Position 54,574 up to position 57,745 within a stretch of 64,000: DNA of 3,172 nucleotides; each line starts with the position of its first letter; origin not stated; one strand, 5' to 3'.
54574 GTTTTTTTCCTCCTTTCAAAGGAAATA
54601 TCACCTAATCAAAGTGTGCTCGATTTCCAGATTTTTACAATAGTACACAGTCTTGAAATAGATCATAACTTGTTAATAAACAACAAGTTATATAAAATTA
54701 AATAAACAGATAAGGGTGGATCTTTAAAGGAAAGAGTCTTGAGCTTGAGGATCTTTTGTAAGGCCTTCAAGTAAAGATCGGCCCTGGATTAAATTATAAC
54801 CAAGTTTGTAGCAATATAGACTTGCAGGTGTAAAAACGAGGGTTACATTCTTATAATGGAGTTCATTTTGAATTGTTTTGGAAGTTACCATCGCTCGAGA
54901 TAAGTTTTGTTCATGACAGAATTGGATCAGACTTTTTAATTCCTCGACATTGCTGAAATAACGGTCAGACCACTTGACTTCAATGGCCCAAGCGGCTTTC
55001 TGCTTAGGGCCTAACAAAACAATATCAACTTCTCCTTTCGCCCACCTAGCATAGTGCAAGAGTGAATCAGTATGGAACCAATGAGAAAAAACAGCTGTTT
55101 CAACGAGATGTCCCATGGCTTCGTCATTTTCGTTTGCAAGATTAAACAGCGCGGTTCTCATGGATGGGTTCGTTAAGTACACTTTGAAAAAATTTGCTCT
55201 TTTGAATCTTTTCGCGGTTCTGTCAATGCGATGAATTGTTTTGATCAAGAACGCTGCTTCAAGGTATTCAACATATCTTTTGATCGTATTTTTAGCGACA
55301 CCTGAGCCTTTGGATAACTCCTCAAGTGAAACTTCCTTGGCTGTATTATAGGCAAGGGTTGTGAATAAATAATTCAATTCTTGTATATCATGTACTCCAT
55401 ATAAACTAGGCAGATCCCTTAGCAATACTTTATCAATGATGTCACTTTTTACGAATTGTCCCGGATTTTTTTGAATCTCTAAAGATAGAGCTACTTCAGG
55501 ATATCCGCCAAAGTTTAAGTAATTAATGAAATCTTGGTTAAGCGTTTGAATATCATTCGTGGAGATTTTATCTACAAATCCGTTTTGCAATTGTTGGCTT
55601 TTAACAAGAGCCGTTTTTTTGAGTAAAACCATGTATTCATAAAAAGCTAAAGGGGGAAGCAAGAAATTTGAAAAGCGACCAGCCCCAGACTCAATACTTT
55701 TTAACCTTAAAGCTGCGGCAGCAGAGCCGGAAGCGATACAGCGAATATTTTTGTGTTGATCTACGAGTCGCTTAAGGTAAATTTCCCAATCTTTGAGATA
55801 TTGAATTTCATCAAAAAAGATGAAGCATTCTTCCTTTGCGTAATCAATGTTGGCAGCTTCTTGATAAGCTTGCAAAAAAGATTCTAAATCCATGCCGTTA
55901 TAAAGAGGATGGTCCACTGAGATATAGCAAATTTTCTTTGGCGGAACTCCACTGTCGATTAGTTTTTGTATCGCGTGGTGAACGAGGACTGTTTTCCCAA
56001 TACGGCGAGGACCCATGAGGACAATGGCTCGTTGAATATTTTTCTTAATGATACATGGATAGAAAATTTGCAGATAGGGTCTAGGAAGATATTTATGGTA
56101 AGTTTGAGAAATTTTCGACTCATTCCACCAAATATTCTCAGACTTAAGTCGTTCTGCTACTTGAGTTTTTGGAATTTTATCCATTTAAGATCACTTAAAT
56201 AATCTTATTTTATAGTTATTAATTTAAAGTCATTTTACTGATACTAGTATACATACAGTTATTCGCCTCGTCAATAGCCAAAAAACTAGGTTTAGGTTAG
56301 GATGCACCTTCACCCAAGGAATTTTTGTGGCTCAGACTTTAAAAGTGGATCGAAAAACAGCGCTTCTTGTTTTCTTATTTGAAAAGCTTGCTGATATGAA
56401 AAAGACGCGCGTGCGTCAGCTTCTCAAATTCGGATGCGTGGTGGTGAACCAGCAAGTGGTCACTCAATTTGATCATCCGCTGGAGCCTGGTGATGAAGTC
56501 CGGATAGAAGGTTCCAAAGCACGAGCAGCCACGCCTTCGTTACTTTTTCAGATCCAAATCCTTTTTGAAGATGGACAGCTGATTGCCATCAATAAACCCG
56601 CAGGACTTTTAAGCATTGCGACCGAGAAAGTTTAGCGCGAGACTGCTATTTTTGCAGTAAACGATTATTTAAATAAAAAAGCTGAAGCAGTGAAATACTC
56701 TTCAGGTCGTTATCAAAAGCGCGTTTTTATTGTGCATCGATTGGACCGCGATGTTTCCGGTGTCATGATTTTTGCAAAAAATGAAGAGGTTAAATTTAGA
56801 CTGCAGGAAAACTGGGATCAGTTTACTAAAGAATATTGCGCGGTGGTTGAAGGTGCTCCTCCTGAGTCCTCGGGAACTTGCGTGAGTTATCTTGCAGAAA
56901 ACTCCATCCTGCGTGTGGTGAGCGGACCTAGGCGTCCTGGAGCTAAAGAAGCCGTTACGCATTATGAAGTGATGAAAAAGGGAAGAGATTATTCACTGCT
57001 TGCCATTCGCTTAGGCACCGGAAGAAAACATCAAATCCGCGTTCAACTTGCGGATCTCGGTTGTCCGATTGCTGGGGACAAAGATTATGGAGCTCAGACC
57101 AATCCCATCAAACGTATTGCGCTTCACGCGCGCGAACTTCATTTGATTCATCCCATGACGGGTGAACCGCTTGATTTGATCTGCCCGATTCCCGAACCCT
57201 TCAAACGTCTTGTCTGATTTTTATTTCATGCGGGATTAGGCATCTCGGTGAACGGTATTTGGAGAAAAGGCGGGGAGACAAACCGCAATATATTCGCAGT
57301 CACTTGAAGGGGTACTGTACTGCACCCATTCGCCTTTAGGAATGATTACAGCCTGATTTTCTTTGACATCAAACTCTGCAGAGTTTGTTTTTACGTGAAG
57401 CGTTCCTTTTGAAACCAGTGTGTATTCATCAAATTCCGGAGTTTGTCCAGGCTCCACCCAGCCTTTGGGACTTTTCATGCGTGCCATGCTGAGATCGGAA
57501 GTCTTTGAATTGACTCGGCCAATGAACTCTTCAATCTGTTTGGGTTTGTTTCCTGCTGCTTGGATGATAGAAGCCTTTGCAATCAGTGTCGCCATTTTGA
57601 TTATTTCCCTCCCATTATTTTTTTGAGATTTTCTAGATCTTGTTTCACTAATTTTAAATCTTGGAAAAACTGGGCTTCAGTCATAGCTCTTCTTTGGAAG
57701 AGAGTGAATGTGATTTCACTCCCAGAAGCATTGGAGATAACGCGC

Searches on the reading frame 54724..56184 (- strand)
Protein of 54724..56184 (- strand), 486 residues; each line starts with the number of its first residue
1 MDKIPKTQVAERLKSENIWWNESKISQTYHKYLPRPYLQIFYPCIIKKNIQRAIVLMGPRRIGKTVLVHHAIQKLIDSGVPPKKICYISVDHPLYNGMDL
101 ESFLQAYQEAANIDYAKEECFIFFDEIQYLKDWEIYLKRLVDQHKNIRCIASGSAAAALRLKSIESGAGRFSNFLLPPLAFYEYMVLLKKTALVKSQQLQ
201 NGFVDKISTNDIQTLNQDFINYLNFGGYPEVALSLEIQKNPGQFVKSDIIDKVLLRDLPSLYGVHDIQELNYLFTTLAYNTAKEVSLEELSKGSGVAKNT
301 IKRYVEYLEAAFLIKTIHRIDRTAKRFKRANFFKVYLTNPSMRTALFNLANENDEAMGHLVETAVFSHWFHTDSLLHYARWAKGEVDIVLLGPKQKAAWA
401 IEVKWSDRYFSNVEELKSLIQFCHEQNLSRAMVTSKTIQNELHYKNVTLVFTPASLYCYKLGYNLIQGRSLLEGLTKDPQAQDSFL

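Call 54: search_protein_families(library=pfam, proteins=[window:54724-56184:-], max_evalue=0.001)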
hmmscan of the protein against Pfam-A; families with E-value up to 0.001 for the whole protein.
window:54724-56184:- (486 aa): 4 families
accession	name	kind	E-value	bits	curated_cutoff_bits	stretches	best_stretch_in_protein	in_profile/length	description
PF13173.12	AAA_14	-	8.1e-31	107.1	27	1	52-185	3-129/129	AAA domain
PF13635.12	DUF4143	-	4.8e-25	88.6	28.1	1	256-406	2-160/160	Domain of unknown function (DUF4143)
PF03008.20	DUF234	-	0.00049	20.9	22.5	0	382-409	66-93/100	Archaea bacterial proteins of unknown function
PF01637.24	ATPase_2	-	0.0008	19.7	33.2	0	46-80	15-49/225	ATPase domain predominantly from Archaea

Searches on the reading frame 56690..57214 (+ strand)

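Call 54: search_protein_families(library=pfam, proteins=[window:56690-57214:+], max_evalue=0.001)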
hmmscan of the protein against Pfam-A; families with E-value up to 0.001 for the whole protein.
window:56690-57214:+ (175 aa): 1 family
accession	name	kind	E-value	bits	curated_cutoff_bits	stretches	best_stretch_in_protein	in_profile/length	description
PF00849.27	PseudoU_synth_2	-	4e-29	102.2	26.8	1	6-121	33-151/152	RNA pseudouridylate synthase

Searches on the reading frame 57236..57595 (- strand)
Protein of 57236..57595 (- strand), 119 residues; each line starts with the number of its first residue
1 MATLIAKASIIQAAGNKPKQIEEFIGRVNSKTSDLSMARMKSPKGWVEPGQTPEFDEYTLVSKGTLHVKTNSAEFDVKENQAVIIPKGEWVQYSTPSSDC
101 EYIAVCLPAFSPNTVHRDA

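Call 3: search_protein_families(library=pfam, proteins=[window:57236-57595:-], max_evalue=0.01)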
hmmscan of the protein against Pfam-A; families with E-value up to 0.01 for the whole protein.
window:57236-57595:- (119 aa): 3 families
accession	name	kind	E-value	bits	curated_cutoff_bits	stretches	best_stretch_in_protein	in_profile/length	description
PF07883.17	Cupin_2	-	0.00014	21.9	27.2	1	52-105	15-69/70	Cupin domain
PF06249.18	EutQ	-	0.0006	20.1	21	1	53-109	93-148/152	Ethanolamine utilisation protein EutQ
PF22200.2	ExsA_N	-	0.0029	18.4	27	1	59-106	4-52/136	ExsA N-terminal regulatory domain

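Call 4: search_protein_families(library=ncbifam, proteins=[window:57236-57595:-], max_evalue=0.01)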
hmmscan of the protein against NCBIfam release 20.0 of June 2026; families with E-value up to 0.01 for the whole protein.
window:57236-57595:- (119 aa): 1 family
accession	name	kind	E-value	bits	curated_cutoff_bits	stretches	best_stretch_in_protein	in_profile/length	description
NF012001.0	PRK15457.1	equivalog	0.00018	21.3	193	1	52-109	172-228/233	ethanolamine utilization acetate kinase EutQ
